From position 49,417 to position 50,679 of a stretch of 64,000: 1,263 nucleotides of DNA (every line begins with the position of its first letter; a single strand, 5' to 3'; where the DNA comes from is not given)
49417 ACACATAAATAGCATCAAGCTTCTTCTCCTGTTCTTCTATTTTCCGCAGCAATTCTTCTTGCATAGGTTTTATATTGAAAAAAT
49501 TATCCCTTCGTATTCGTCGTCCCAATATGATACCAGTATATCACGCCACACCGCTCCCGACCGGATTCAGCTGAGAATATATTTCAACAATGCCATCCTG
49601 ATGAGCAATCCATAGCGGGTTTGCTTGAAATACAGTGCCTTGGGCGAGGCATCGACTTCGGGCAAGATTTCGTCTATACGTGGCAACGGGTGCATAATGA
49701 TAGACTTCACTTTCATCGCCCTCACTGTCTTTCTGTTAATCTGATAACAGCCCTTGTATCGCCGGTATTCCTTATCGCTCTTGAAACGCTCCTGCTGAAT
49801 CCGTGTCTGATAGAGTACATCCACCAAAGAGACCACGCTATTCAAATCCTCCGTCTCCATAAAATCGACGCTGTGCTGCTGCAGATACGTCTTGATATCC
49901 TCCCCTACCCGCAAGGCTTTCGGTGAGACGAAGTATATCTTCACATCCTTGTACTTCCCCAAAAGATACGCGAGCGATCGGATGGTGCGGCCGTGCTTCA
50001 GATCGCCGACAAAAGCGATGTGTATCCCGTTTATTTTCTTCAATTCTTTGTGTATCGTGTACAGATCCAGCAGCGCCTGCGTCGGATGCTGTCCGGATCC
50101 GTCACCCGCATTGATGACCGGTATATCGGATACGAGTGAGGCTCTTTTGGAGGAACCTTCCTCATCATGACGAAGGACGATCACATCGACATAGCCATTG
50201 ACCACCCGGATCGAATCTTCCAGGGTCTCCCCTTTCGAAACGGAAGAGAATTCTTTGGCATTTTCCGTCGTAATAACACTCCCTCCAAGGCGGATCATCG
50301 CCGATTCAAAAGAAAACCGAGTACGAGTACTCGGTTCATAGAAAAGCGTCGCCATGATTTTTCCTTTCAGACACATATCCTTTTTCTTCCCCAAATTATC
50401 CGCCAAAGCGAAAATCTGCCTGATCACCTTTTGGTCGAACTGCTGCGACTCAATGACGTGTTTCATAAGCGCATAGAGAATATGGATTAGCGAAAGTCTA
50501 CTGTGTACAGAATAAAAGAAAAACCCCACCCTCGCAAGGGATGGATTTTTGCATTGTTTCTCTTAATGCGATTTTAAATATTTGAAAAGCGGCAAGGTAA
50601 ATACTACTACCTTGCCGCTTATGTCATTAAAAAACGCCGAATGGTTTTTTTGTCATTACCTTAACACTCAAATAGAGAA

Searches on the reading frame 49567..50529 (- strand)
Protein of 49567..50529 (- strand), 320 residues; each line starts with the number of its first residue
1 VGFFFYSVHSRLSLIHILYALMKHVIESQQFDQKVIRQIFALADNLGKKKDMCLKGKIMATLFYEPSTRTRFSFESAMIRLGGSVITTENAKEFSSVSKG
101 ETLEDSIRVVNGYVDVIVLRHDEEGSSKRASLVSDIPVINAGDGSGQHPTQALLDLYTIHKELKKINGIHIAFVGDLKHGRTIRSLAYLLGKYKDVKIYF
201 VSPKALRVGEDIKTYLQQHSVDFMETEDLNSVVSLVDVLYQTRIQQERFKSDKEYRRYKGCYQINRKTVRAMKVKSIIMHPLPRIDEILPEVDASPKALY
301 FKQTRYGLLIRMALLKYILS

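Call 67: search_protein_families(library=pfam, proteins=[window:49567-50529:-], max_evalue=0.00001)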
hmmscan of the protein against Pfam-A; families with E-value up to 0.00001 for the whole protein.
window:49567-50529:- (320 aa): 2 families
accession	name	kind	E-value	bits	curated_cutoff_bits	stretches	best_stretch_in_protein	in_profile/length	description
PF02729.26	OTCace_N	-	3.8e-45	154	29.9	1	23-160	1-147/148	Aspartate/ornithine carbamoyltransferase, carbamoyl-P binding domain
PF00185.30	OTCace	-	2.4e-30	106.1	29.4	1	168-317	2-156/157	Aspartate/ornithine carbamoyltransferase, Asp/Orn binding domain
